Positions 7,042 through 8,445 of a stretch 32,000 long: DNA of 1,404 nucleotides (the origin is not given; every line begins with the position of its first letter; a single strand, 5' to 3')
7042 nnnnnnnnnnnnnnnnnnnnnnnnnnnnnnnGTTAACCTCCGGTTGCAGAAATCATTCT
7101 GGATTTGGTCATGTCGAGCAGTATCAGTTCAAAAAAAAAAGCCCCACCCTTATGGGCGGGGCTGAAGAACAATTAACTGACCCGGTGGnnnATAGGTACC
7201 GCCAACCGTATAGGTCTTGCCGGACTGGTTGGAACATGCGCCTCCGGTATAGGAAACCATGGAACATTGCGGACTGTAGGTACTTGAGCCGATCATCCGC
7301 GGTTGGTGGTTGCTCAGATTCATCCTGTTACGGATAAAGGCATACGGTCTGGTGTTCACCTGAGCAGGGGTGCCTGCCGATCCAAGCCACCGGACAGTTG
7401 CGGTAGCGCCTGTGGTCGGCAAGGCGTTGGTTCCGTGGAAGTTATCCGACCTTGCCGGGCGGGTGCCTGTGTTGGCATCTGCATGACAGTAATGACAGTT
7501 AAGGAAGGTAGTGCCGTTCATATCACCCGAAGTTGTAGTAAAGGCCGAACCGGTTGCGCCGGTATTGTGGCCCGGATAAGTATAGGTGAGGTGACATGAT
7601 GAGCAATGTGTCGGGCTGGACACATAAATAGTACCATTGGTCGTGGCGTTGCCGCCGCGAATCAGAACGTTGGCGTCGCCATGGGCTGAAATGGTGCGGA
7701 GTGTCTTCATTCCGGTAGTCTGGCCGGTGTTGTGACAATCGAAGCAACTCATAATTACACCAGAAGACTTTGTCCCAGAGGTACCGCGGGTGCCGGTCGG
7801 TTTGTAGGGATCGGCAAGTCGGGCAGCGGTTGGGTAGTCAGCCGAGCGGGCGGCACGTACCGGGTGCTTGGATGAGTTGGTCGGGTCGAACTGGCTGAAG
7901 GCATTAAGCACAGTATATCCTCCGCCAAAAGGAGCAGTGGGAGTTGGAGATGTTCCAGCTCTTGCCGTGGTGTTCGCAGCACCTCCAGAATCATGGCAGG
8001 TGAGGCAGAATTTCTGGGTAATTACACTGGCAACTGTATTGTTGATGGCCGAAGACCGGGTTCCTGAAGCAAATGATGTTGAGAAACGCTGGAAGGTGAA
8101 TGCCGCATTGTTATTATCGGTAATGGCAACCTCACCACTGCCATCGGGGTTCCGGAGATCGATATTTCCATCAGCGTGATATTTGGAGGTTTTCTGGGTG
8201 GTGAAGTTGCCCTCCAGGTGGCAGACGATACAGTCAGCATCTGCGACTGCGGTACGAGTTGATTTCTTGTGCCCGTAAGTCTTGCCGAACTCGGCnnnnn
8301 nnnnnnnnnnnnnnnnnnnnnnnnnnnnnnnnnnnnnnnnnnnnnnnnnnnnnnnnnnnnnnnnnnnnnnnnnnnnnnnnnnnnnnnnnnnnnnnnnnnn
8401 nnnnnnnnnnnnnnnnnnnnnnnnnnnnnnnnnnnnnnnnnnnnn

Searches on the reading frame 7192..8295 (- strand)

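Call 10: search_protein_families(library=ncbifam, proteins=[window:7192-8295:-], max_evalue=10)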
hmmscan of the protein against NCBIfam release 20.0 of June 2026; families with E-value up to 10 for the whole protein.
seq(368 aa): 4 families
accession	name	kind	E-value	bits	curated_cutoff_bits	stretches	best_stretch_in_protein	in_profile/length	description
TIGR01905.1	paired_CXXCH_1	subfamily_domain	0.0033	17.3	25.2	1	93-106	5-18/41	doubled CXXCH domain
TIGR03507.1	decahem_SO1788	subfamily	0.0033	15.9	209.3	3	178-274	573-663/672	OmcA/MtrC family decaheme c-type cytochrome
TIGR03508.1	decahem_SO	subfamily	0.15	11.5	192.2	1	182-203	144-165/258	DmsE family decaheme c-type cytochrome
NF045614.1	efflu_CzcI_Cupr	equivalog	0.16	12.6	100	1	10-31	60-81/124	cation efflux protein, CzcI family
